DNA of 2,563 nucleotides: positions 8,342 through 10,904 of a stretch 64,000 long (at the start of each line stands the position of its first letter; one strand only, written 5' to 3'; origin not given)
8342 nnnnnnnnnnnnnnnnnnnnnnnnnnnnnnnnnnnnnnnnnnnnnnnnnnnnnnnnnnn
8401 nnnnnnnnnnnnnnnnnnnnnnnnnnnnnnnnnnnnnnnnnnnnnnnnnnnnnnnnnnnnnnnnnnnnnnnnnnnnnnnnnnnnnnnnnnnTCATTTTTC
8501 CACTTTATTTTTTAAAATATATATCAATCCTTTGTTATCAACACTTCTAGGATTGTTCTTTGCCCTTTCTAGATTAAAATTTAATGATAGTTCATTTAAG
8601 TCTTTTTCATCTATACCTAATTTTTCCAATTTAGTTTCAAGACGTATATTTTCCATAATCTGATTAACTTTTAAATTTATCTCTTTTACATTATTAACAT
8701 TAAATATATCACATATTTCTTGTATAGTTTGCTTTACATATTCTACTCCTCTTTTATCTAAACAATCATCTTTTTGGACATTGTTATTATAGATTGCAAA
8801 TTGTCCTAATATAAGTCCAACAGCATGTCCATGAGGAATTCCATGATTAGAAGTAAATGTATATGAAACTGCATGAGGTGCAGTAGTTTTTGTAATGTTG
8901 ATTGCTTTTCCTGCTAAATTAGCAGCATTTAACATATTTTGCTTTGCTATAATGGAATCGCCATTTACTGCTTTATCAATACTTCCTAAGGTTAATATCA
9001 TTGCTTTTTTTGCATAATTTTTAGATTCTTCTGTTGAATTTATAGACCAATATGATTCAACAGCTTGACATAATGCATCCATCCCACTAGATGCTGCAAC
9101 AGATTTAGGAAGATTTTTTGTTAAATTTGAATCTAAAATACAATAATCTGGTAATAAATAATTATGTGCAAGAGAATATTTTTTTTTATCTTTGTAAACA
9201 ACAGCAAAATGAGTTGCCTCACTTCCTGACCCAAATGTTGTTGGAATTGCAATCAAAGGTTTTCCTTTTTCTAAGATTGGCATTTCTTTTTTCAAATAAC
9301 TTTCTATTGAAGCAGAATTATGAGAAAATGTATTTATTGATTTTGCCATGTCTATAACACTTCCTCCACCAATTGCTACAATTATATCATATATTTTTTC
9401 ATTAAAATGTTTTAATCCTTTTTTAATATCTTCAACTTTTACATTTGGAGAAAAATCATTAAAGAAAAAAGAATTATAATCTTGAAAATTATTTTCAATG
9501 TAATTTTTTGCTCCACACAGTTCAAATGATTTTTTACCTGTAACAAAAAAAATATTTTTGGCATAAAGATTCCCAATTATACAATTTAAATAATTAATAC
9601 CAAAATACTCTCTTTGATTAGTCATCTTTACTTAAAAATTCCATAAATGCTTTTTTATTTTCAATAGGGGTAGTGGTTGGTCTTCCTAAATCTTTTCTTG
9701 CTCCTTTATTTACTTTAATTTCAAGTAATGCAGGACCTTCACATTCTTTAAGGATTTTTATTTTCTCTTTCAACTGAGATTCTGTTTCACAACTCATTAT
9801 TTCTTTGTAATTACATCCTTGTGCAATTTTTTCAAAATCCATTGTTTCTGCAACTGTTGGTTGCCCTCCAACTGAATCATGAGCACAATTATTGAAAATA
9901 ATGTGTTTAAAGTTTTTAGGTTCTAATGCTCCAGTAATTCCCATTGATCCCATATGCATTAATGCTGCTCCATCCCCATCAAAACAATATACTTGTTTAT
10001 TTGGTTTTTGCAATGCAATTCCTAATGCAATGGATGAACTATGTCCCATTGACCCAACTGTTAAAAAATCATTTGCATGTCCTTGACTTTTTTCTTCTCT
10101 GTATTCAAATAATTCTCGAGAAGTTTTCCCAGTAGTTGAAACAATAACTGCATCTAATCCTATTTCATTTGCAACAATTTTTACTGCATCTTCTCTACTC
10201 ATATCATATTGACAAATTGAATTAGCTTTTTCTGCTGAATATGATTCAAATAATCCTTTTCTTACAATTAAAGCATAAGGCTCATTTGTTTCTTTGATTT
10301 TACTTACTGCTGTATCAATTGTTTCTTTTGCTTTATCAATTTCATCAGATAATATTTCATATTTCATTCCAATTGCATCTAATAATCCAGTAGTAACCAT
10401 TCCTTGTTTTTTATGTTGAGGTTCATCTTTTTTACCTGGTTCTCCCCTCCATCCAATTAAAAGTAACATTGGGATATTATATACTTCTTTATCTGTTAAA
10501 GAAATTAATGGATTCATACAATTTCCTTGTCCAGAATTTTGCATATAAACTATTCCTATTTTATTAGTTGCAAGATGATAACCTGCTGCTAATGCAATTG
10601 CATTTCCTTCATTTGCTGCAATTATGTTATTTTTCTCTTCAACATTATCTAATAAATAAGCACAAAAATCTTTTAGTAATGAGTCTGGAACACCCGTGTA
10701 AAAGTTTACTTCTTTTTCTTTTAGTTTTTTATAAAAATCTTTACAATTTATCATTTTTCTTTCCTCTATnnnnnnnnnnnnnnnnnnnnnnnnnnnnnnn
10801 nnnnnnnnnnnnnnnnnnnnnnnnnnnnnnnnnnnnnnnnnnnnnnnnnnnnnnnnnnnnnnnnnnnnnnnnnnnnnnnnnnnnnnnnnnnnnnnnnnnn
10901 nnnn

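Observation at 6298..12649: Six-gene operon for a 2-hydroxyethylphosphonate-type C-P compound inside an archaeal surface-glycan island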

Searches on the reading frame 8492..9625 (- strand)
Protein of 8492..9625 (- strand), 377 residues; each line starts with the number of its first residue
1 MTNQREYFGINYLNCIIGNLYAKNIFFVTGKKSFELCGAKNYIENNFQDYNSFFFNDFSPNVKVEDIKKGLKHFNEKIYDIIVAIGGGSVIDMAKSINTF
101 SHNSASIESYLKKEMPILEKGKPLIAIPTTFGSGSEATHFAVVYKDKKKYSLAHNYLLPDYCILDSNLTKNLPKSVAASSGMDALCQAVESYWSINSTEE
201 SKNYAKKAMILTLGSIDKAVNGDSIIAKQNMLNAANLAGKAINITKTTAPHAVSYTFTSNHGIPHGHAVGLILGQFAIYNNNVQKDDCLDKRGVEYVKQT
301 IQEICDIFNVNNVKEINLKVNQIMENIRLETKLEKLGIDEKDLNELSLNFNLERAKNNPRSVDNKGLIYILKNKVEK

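Call 4: search_protein_families(library=pfam, proteins=[window:8492-9625:-], max_evalue=0.01)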
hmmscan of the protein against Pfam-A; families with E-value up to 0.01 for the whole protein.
window:8492-9625:- (377 aa): 3 families
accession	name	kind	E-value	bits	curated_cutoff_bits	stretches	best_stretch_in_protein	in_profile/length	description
PF00465.25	Fe-ADH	-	3.3e-36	124.9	31.3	1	17-165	18-167/168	Iron-containing alcohol dehydrogenase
PF25137.1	ADH_Fe_C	-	3e-27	96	27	1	178-373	2-192/194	Fe-containing alcohol dehydrogenase family, C-terminal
PF13685.12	Fe-ADH_2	-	3.1e-09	37.4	28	1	11-98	8-94/149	Iron-containing alcohol dehydrogenase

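Call 5: search_protein_families(library=ncbifam, proteins=[window:8492-9625:-], max_evalue=0.01)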
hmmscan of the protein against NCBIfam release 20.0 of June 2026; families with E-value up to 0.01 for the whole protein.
window:8492-9625:- (377 aa): 16 families
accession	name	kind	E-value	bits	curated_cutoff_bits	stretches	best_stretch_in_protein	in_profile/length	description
TIGR03405.1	Phn_Fe-ADH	equivalog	2e-49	168.3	423.7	1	20-357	21-351/355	iron-containing alcohol dehydrogenase PsrA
NF010378.0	PRK13805.1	equivalog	8.6e-49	166.1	951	1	7-345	466-829/872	bifunctional acetaldehyde-CoA/alcohol dehydrogenase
NF041833.1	Fe_ADH_ErcA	equivalog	2.7e-45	155.1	550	1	17-368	25-375/382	alcohol dehydrogenase-like regulatory protein ErcA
TIGR02638.1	lactal_redase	equivalog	2.5e-42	145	523.15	1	52-363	60-371/379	lactaldehyde reductase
NF053866.1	CholDhdGbsBBac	equivalog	2.8e-40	138.2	550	1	16-373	31-389/392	choline dehydrogenase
NF007911.0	PRK10624.1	equivalog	6.9e-39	133.9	537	1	3-370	8-377/382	lactaldehyde reductase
NF050025.1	SulfAcetaldRedSarD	equivalog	5.7e-38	130.8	700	1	64-372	73-382/385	sulfoacetaldehyde reductase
NF058672.1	4HyButDHCUPNE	equivalog_domain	2.8e-36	125.5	500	1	36-372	42-375/378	4-hydroxybutyrate dehydrogenase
NF011998.0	PRK15454.1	equivalog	6.3e-36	123.9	556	1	66-286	94-316/395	ethanolamine utilization ethanol dehydrogenase EutG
NF007363.0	PRK09860.1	equivalog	1.1e-34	120.2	581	1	48-347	58-354/383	L-threonine dehydrogenase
NF041822.1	daptide_DH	equivalog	2.8e-18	66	300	1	77-214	53-200/363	daptide-type RiPP biosynthesis dehydogenase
NF011717.0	PRK15138.1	equivalog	2.9e-17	62.8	645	1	25-346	32-356/387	alcohol dehydrogenase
TIGR04266.1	NDMA_methanol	equivalog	9.4e-13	47.7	625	1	54-268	70-295/420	NDMA-dependent methanol dehydrogenase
NF006941.0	PRK09423.1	subfamily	5.3e-11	41.9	336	2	26-102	33-108/367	glycerol dehydrogenase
NF002022.0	PRK00843.1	equivalog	5.3e-08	32.2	413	1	22-99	34-108/350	NAD(P)-dependent glycerol-1-phosphate dehydrogenase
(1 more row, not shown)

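Call 11: search_solved_structures(query=window:8492-9625:-, max_evalue=0.001)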
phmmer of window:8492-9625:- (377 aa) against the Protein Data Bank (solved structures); distinct sequences matched with E-value up to 0.001: 41.
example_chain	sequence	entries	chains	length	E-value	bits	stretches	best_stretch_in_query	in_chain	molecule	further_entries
6jko_A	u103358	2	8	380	7.5e-37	130.3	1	51-329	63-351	Methanol dehydrogenase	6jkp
1vhd_A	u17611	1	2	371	1.5e-32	116.1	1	19-274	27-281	alcohol dehydrogenase, iron-containing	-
1o2d_A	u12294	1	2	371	1.6e-32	116.1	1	19-274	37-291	Alcohol dehydrogenase, iron-containing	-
3zdr_A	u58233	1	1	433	4.3e-30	108.1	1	49-282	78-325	ALCOHOL DEHYDROGENASE DOMAIN OF THE BIFUNCTIONAL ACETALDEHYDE DEHYDROGENASE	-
9knp_A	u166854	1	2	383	4.8e-30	107.9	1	42-320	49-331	375aa long hypothetical alchol dehydrogenase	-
8zrl_A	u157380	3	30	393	4.2e-29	104.8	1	55-374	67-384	NAD-dependent methanol dehydrogenase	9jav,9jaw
13he_A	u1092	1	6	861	1.3e-27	99.9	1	55-343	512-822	Aldehyde-alcohol dehydrogenase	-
8uhw_A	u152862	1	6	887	1.3e-27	99.9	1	55-343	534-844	Aldehyde-alcohol dehydrogenase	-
4fr2_A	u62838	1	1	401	3.2e-26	95.3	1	53-371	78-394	1,3-propanediol dehydrogenase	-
6scg_A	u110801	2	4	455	7.7e-26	94.1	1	53-311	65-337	Aldehyde-alcohol dehydrogenase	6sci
7dag_A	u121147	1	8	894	8.6e-26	93.9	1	48-283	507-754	Aldehyde-alcohol dehydrogenase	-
3owo_A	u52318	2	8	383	2e-25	92.7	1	48-365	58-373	Alcohol dehydrogenase 2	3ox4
6tqh_A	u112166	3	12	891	2.8e-25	92.2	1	53-310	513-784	Aldehyde-alcohol dehydrogenase | Bifunctional aldehyde-alcohol dehydrogenase AdhE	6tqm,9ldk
6ahc_A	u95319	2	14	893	2.8e-25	92.2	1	53-310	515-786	Aldehyde-alcohol dehydrogenase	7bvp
9jx4_A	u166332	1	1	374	4.6e-25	91.5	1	26-327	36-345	Aldehyde-alcohol dehydrogenase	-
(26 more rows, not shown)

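Call 48: search_solved_structures(query=window:8492-9625:-, max_evalue=1e-30, show_alignments=1)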
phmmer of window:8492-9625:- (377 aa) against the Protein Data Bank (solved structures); distinct sequences matched with E-value up to 1e-30: 3.
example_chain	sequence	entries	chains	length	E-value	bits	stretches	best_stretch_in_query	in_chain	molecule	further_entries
6jko_A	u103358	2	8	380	7.5e-37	130.3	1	51-329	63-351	Methanol dehydrogenase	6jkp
1vhd_A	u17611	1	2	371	1.5e-32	116.1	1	19-274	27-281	alcohol dehydrogenase, iron-containing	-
1o2d_A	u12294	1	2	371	1.6e-32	116.1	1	19-274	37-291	Alcohol dehydrogenase, iron-containing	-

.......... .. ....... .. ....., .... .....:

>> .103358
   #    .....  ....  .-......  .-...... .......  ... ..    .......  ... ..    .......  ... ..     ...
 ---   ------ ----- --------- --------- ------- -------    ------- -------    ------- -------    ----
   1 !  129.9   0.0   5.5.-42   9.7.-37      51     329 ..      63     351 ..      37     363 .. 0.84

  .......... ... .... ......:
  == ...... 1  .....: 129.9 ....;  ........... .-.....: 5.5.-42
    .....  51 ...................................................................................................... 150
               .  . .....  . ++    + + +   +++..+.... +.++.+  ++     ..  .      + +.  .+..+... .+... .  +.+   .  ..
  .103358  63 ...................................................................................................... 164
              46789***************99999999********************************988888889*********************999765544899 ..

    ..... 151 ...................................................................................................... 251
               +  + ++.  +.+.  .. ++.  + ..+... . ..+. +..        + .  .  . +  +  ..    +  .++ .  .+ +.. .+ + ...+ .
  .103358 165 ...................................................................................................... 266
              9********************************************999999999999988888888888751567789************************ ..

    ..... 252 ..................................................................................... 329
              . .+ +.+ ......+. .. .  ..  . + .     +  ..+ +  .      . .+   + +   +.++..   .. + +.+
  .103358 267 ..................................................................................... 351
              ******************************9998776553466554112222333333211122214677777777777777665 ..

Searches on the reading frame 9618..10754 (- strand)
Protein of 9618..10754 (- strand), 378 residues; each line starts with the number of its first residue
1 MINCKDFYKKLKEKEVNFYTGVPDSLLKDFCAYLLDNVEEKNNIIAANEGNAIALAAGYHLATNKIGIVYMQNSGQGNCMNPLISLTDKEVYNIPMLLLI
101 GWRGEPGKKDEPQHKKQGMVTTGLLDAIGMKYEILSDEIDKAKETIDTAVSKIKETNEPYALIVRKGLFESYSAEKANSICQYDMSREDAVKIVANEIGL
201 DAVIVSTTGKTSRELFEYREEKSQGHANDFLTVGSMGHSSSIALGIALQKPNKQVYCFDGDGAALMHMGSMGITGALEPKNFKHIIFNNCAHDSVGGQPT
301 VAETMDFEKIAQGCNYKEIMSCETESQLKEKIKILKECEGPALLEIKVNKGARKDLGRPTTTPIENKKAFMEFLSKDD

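Call 4: search_protein_families(library=pfam, proteins=[window:9618-10754:-], max_evalue=0.01)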
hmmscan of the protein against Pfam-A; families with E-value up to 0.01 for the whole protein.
window:9618-10754:- (378 aa): 2 families
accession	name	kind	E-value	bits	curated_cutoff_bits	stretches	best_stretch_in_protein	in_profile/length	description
PF02775.26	TPP_enzyme_C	-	2.3e-19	70.1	21.9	1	209-346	3-151/151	Thiamine pyrophosphate enzyme, C-terminal TPP binding domain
PF02776.23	TPP_enzyme_N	-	5.3e-13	49.2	26.8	1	7-117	7-111/119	Thiamine pyrophosphate enzyme, N-terminal TPP binding domain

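Call 5: search_protein_families(library=ncbifam, proteins=[window:9618-10754:-], max_evalue=0.01)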
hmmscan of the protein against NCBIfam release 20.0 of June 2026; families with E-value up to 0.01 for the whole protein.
window:9618-10754:- (378 aa): 41 families (the best 25 are shown)
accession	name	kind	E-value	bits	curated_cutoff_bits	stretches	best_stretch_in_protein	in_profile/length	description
TIGR03297.1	Ppyr-DeCO2ase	equivalog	1.4e-151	504.6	312.5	1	16-374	2-360/360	phosphonopyruvate decarboxylase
TIGR03846.1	sulfopy_beta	equivalog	1.2e-34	119.8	221.5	1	187-373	1-180/182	sulfopyruvate decarboxylase subunit beta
TIGR03845.1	sulfopyru_alph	equivalog_domain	9.2e-25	87.4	147.95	1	7-166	4-157/160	sulfopyruvate decarboxylase subunit alpha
NF004813.0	PRK06163.1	equivalog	4.8e-24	85.2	240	1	185-374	13-196/202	hypothetical protein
NF006052.0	PRK08199.1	subfamily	2.8e-12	45.8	539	1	142-291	324-471/559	thiamine pyrophosphate protein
NF006016.1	PRK08155.1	equivalog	9.1e-11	40.9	870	1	190-349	365-533/554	acetolactate synthase large subunit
NF004710.0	PRK06048.1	equivalog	9.8e-11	40.8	976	1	195-352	375-541/561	acetolactate synthase large subunit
TIGR00118.1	acolac_lg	equivalog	1.3e-10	40.4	538.35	1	232-351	408-537/557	biosynthetic-type acetolactate synthase large subunit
NF005485.1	PRK07092.1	equivalog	4.2e-10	39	493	1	179-348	342-518/523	benzoylformate decarboxylase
NF005760.0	PRK07586.1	equivalog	6.2e-10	38.6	363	1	177-291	329-441/514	acetolactate synthase large subunit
NF005040.0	PRK06457.1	equivalog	1.1e-09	37.2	788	1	174-351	336-521/549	pyruvate dehydrogenase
NF005860.0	PRK07789.1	equivalog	1.3e-09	37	881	2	185-291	401-506/615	acetolactate synthase large subunit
NF006378.0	PRK08617.1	equivalog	2.2e-09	36.2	510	2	9-159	16-158/556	acetolactate synthase AlsS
NF009122.0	PRK12474.1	subfamily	9.5e-09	34.6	835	1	187-291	343-445/518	hypothetical protein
NF006591.0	PRK09124.1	equivalog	1.1e-08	33.9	792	1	218-374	392-552/574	ubiquinone-dependent pyruvate dehydrogenase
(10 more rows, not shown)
